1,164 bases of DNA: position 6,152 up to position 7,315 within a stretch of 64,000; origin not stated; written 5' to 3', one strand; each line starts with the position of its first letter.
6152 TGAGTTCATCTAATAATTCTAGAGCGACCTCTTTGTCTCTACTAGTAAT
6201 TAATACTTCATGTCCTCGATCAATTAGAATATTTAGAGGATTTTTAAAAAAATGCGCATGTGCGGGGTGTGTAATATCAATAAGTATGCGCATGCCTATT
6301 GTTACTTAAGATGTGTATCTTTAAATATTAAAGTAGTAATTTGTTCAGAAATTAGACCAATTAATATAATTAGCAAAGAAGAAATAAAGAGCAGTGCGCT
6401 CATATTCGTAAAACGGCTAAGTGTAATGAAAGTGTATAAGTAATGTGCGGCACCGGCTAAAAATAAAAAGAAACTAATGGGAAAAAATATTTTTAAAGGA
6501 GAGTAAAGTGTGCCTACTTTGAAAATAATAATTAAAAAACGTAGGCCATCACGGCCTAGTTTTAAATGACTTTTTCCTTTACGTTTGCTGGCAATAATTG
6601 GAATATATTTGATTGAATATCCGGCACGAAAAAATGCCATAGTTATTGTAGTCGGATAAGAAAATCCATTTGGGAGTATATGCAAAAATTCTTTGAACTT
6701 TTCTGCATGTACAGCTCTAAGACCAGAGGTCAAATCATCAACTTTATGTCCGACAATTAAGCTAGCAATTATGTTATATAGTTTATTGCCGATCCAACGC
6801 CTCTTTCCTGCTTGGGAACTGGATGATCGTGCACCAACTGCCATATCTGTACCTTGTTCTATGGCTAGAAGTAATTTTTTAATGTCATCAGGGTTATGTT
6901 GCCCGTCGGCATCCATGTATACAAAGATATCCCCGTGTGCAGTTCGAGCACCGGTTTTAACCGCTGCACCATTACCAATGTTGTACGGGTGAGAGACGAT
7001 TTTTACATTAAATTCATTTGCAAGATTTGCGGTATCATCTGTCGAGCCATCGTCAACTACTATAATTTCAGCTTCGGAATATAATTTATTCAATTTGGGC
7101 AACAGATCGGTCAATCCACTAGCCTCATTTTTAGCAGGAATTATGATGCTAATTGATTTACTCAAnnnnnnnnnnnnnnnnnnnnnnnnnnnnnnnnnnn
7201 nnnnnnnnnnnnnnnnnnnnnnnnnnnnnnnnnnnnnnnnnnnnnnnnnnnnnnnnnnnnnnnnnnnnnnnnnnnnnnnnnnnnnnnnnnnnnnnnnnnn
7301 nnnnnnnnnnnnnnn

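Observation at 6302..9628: Type IV pilin gene followed by a GT-C/TPR membrane glycosyltransferase and a DPM1/GtrB-like GT2: candidate lipid-linked periplasmic pilin/protein O-glycosylation module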

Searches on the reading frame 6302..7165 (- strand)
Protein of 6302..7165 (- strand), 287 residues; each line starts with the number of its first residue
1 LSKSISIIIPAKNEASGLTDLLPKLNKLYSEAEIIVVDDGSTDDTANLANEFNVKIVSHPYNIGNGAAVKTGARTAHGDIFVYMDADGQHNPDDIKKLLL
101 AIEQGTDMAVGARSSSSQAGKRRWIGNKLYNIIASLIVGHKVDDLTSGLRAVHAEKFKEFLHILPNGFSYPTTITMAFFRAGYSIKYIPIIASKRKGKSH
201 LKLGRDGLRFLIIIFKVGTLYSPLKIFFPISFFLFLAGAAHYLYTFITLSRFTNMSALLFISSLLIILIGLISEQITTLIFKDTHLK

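Call 3: search_protein_families(library=pfam, proteins=[window:6302-7165:-], max_evalue=0.1)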
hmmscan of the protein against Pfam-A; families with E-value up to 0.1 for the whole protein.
window:6302-7165:- (287 aa): 3 families
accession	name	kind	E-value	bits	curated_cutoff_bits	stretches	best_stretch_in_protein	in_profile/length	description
PF00535.33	Glycos_transf_2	-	9.4e-33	113.9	23.3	1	6-159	1-166/168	Glycosyl transferase family 2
PF10111.15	Glyco_tranf_2_2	-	6.6e-07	29.5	27.3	1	6-100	1-104/276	Glycosyltransferase like family 2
PF13641.12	Glyco_tranf_2_3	-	4.8e-05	23.9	27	1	5-146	3-132/230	Glycosyltransferase like family 2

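Call 4: search_protein_families(library=ncbifam, proteins=[window:6302-7165:-], max_evalue=0.1)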
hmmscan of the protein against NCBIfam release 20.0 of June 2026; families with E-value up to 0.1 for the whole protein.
window:6302-7165:- (287 aa): 29 families (the best 25 are shown)
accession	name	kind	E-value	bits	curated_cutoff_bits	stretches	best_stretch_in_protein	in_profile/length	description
TIGR04182.1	glyco_TIGR04182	equivalog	8.7e-35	120.5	325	1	5-278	2-284/293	S-layer glycoprotein N-glycosyltransferase AglJ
NF058614.1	PPMAGASynPpgS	equivalog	1.8e-24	86.4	370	1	6-179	3-183/226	polyprenyl-phospho-N-acetylgalactosaminyl synthase PpgS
NF041391.1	DPhHxTase_Halo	equivalog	6.5e-22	77.6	375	1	12-214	4-205/213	dolichyl-phosphate hexose transferase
TIGR04283.1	glyco_like_mftF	equivalog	6.9e-19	68.3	182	1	5-103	1-98/221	TIGR04283 family arsenosugar biosynthesis glycosyltransferase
NF007986.1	PRK10714.1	equivalog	5.8e-17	61.7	529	1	3-163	6-175/316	undecaprenyl-phosphate 4-deoxy-4-formamido-L-arabinose transferase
NF047588.1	GlcsyltransPgfSStrep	equivalog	5.7e-16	58.6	500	1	5-279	3-290/308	glycosyltransferase PgfS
TIGR03965.1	mycofact_glyco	equivalog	9.1e-16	57.8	280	1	3-117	74-194/467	mycofactocin biosynthesis glycosyltransferase MftF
TIGR03937.1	PgaC_IcaA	equivalog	1.7e-13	50.4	422.3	1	3-107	45-155/407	poly-beta-1,6-N-acetyl-D-glucosamine synthase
NF041875.1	EPS_EpsD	equivalog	2e-11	43.9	370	1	5-107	1-109/325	exopolysaccharide biosynthesis glycosyltransferase EpsD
NF007482.0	PRK10073.1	equivalog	6.2e-11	41.9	423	1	3-109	6-118/334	glycosyltransferase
NF010496.0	PRK13915.1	equivalog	7.2e-11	41.7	262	1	3-92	31-132/307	glucosyl-3-phosphoglycerate synthase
NF041394.1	GtaseAglG_Halo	equivalog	7e-08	32.1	440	1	25-134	26-140/304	glucosyl-dolichyl phosphate glucuronosyltransferase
TIGR03469.1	HpnB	hypoth_equivalog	1e-07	31.3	379.25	1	4-105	45-163/386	hopene-associated glycosyltransferase HpnB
NF047683.1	TeichurnBiosyTuaG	equivalog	6.3e-07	29.3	400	1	3-100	6-109/252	teichuronic acid biosynthesis protein TuaG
TIGR04242.1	nodulat_NodC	equivalog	9e-06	24.9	550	1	4-116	49-167/395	chitooligosaccharide synthase NodC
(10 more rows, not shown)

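Call 36: search_solved_structures(query=window:6302-7165:-, max_evalue=0.00001, show_alignments=1)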
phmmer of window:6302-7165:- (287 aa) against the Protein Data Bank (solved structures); distinct sequences matched with E-value up to 0.00001: 13.
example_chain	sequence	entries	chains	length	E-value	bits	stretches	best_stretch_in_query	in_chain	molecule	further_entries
5mlz_A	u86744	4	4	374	1.6e-18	70.2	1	2-211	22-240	Dolichol monophosphate mannose synthase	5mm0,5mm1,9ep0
9hwj_A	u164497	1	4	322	1.5e-13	53.9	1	3-191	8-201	Undecaprenyl-phosphate 4-deoxy-4-formamido-L-arabinose transferase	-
9bhc_C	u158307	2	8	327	1.4e-12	50.7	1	3-154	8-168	Undecaprenyl-phosphate 4-deoxy-4-formamido-L-arabinose transferase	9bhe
8vxh_A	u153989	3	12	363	1.8e-12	50.3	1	3-154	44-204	Undecaprenyl-phosphate 4-deoxy-4-formamido-L-arabinose transferase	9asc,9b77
2z87_A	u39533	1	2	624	3.5e-10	42.8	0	5-100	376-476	Chondroitin synthase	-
2z86_A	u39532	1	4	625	3.5e-10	42.8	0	5-100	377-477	Chondroitin synthase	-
5eke_A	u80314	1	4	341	8.1e-09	38.4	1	4-276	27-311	Uncharacterized glycosyltransferase sll0501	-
5ekp_C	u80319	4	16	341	8.5e-09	38.3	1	4-276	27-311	Uncharacterized glycosyltransferase sll0501 | Glycosyltransferase sll0501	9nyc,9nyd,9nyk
9nye_A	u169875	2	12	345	8.9e-09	38.2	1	4-276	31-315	Glycosyltransferase sll0501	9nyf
22ao_A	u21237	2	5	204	9.6e-08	34.8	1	5-107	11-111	GmaR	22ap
6p61_A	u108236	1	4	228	2.9e-06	30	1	4-96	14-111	Glycosyltransferase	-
5tze_C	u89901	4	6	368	8e-06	28.5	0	5-103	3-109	Glycosyl transferase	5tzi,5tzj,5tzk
5hea_A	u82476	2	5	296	9.7e-06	28.3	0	4-111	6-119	Putative glycosyltransferase (GalT1)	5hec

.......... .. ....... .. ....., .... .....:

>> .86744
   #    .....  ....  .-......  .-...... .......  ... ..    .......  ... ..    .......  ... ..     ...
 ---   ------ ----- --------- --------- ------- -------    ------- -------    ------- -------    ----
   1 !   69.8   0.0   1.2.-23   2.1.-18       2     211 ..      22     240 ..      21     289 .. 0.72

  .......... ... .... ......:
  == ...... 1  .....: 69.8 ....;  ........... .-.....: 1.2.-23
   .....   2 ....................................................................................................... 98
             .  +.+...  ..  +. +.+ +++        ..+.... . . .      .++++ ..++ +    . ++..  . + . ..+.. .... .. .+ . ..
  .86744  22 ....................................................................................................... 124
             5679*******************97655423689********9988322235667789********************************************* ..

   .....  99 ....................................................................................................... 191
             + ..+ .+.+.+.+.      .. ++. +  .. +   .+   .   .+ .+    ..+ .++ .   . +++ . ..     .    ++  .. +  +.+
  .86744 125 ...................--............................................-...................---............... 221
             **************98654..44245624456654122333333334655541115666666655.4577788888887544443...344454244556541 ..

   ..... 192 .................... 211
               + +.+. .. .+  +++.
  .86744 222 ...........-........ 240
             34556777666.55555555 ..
